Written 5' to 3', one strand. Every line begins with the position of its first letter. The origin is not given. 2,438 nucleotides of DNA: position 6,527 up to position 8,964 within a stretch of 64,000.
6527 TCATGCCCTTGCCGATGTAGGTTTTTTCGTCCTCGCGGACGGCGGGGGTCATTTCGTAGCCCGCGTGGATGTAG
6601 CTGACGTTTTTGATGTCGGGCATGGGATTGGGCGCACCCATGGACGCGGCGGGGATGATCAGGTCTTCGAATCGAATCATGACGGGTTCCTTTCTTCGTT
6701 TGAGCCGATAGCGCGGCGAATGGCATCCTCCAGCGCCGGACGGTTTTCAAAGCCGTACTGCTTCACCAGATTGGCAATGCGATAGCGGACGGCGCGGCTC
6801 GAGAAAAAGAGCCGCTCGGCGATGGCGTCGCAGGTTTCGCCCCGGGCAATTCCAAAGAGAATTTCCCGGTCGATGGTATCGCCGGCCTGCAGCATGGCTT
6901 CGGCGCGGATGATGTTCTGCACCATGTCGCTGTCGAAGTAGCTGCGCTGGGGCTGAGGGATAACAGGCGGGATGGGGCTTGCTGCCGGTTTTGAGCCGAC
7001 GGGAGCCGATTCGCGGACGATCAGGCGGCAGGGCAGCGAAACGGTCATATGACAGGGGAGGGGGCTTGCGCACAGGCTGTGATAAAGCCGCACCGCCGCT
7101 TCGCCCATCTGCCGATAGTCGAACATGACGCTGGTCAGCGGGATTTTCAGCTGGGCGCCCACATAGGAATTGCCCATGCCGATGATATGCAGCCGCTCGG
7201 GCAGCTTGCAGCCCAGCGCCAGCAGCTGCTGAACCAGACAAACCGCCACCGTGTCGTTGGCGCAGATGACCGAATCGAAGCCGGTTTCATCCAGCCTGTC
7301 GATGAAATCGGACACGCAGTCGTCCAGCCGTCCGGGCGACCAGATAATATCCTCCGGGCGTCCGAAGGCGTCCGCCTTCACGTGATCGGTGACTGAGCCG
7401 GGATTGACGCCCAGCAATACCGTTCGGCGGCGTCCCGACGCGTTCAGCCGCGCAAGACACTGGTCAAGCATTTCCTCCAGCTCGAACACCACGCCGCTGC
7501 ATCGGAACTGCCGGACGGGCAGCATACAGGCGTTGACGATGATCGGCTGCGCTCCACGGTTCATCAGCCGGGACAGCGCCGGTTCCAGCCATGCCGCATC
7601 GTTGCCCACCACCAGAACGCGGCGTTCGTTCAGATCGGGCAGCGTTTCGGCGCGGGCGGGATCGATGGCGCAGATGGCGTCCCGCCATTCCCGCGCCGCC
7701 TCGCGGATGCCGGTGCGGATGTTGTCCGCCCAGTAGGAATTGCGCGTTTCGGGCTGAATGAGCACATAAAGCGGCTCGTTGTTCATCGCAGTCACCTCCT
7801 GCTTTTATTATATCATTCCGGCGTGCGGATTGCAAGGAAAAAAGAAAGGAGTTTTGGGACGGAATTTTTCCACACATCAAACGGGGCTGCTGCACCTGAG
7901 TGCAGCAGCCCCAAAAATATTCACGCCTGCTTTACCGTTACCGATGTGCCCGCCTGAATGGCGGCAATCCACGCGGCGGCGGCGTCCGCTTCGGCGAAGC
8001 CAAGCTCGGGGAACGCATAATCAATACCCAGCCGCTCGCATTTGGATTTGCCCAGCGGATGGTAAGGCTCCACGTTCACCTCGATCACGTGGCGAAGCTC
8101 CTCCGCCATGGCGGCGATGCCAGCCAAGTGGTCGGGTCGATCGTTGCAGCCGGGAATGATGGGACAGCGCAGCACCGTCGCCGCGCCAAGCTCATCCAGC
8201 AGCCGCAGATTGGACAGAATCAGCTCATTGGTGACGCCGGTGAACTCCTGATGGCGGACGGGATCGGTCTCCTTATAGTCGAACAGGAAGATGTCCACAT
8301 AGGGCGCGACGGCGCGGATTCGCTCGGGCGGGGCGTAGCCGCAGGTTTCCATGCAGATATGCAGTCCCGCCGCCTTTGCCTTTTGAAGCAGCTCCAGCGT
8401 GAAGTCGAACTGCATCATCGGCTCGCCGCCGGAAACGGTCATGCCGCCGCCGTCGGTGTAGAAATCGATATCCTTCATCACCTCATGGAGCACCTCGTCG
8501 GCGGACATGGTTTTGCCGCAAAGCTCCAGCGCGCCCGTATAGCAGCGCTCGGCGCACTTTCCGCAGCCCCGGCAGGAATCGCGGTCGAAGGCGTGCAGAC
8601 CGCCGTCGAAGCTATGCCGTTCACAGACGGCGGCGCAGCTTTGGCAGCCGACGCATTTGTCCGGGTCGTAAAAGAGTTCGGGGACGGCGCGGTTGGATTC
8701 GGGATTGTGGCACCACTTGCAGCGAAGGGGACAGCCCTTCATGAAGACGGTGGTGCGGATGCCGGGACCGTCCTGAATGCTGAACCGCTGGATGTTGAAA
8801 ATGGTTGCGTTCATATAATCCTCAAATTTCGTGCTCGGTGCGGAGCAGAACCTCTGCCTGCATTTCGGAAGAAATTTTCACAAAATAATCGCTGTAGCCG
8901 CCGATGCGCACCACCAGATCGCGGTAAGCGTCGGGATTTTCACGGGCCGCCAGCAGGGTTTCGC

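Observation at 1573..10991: Orphan short glycyl-radical enzyme plus activase heading a glycan-processing-like operon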

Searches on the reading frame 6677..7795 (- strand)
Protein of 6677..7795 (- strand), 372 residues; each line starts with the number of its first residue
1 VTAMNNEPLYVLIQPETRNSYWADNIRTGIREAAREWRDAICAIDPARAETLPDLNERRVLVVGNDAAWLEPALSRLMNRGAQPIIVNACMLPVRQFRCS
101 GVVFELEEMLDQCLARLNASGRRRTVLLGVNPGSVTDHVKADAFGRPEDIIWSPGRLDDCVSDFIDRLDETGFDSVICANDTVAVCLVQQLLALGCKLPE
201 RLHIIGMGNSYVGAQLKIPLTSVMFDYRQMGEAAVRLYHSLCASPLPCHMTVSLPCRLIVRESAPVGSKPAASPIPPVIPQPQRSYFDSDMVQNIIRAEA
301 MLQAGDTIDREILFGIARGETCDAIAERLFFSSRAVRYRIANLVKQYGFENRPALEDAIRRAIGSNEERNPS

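Call 9: search_protein_families(library=pfam, proteins=[window:6677-7795:-], max_evalue=0.01)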
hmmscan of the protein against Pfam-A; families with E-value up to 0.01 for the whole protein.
window:6677-7795:- (372 aa): 2 families
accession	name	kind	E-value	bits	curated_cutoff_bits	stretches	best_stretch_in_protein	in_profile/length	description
PF13377.12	Peripla_BP_3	-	2.8e-17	63.8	26.5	1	174-263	77-166/167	Periplasmic binding protein-like domain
PF00196.25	GerE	-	0.00053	20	23.5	1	310-354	8-52/57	Bacterial regulatory proteins, luxR family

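Call 10: search_protein_families(library=ncbifam, proteins=[window:6677-7795:-], max_evalue=0.01)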
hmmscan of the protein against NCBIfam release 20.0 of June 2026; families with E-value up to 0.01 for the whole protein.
window:6677-7795:- (372 aa): 12 families
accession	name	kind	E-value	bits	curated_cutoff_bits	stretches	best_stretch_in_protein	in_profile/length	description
NF007075.0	PRK09526.1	subfamily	5.5e-08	32.1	340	1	171-269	239-336/358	LacI family DNA-binding transcriptional regulator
NF047341.1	lactose_RbsR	equivalog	3.2e-07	30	382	1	170-264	234-328/331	ribose utilization transcriptional repressor RbsR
TIGR01481.1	ccpA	equivalog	7.6e-07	28.8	442.35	1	164-263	229-328/330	catabolite control protein A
NF052440.1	TransRegGNTRPSEAE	equivalog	1e-06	28.1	400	1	171-264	240-333/333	HTH-type transcriptional regulator GntR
NF008269.0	PRK11041.1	equivalog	8.3e-05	21.8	436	1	174-264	247-337/342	DNA-binding transcriptional regulator CytR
NF007743.0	PRK10423.1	equivalog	0.00035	19.8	531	1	174-263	240-329/330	ribose operon transcriptional repressor RbsR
NF011563.0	PRK14987.1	equivalog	0.00055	19.3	433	1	172-233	239-300/331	gluconate operon transcriptional repressor GntR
NF047785.1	respo_reg_MadR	equivalog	0.0013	18.1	300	1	286-352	126-196/209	MadR family response regulator transcription factor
NF007979.0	PRK10703.1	equivalog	0.0024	17.1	501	1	175-264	242-331/341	HTH-type transcriptional repressor PurR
NF047913.1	TransRegIdnR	equivalog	0.0035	16.7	500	1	171-237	238-304/331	DNA-binding transcriptional regulator IdnR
NF008002.0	PRK10727.1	equivalog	0.0048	16.1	557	1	172-263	237-328/341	HTH-type transcriptional regulator GalR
NF052366.1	photon_PedR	equivalog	0.0097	16.1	120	0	311-355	9-53/74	photosynthetic electron transport-dependent transcriptional regulator PedR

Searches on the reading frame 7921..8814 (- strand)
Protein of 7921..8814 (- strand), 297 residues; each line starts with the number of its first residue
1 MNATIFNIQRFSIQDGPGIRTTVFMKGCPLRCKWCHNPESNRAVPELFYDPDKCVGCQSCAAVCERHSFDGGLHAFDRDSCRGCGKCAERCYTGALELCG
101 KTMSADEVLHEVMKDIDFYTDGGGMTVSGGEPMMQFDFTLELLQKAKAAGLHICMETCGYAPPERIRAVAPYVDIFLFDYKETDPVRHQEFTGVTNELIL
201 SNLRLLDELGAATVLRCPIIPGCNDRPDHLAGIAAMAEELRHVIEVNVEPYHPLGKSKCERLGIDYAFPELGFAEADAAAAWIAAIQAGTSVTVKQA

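Call 9: search_protein_families(library=pfam, proteins=[window:7921-8814:-], max_evalue=0.01)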
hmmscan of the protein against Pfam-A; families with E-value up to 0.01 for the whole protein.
window:7921-8814:- (297 aa): 9 families
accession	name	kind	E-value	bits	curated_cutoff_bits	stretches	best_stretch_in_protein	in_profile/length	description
PF04055.27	Radical_SAM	-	4.9e-18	66.3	29.5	1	91-226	14-157/166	Radical SAM superfamily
PF13353.11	Fer4_12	-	4.6e-13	50.1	22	2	81-161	19-93/137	4Fe-4S single cluster domain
PF00037.32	Fer4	-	8.1e-09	35.4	21.1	2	76-97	3-24/24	4Fe-4S binding domain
PF12837.12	Fer4_6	-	3.2e-07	30.4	25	2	76-96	4-24/24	4Fe-4S binding domain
PF12838.12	Fer4_7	-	1.4e-06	29.1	27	1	79-95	36-52/52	4Fe-4S dicluster domain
PF12797.12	Fer4_2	-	1.1e-05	25.5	24.5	2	48-64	4-20/22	4Fe-4S binding domain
PF13237.11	Fer4_10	-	3.7e-05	24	25.5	1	48-91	3-52/53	4Fe-4S dicluster domain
PF13459.11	Fer4_15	-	0.00031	21.8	22.4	0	76-91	3-18/66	4Fe-4S single cluster domain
PF14697.11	Fer4_21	-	0.00041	20.9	35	1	50-94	4-55/59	4Fe-4S dicluster domain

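Call 10: search_protein_families(library=ncbifam, proteins=[window:7921-8814:-], max_evalue=0.01)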
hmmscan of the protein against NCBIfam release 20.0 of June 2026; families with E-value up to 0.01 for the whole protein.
window:7921-8814:- (297 aa): 54 families (the best 25 are shown)
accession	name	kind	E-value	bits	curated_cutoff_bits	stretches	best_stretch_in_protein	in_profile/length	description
TIGR02494.1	PFLE_PFLC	subfamily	4.5e-99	331.4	174.35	1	5-282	1-285/293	glycyl-radical enzyme activating protein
NF043069.1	T4HPD_activ_SAM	equivalog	8.9e-91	304.4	425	1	3-269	2-271/299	trans-4-hydroxy-L-proline dehydratase activase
NF048010.1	SfplDhtActHpsHDes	equivalog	3.3e-87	292.1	430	1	3-270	6-282/298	(2S)-3-sulfopropanediol dehydratase activating enzyme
NF033719.1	ind_deCO2_activ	equivalog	1.7e-85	287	425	1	3-277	1-284/302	indoleacetate decarboxylase activase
TIGR04395.1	cutC_activ_rSAM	equivalog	7.1e-83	278.4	360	1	2-269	4-280/309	choline TMA-lyase-activating enzyme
NF033717.2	HPDL_rSAM_activ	equivalog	4.9e-71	239.5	420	1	3-270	4-280/311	4-hydroxyphenylacetate decarboxylase activase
NF048008.1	SfplDhtActHpfHKleb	equivalog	1.1e-70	238.4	500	1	4-274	1-281/308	(2S)-3-sulfopropanediol dehydratase activating enzyme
TIGR04003.1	rSAM_BssD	equivalog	1.1e-67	228.4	496.45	1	5-278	3-286/314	[benzylsuccinate synthase]-activating enzyme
NF007483.0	PRK10076.1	equivalog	5.2e-57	193.2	326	2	81-294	76-290/292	[formate-C-acetyltransferase]-activating enzyme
TIGR02493.1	PFLA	equivalog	5.4e-53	179.8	231.75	2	100-272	43-218/235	pyruvate formate-lyase-activating protein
TIGR04041.1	activase_YjjW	hypoth_equivalog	4.5e-47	160.8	250.2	1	3-256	2-243/276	YjjW family glycine radical enzyme activase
NF008356.0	PRK11145.1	equivalog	2e-36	125.5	375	2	99-270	47-221/246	pyruvate formate lyase 1-activating protein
TIGR02495.1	NrdG2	equivalog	1e-16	60.9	131.15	2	103-237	47-180/193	anaerobic ribonucleoside-triphosphate reductase activating protein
TIGR02491.1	NrdG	equivalog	1.6e-13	50.8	126.1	2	5-42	2-39/154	anaerobic ribonucleoside-triphosphate reductase activating protein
NF040864.1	HgcB_ferredoxin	equivalog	1.1e-09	38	99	1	44-115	6-80/93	mercury methylation ferredoxin HgcB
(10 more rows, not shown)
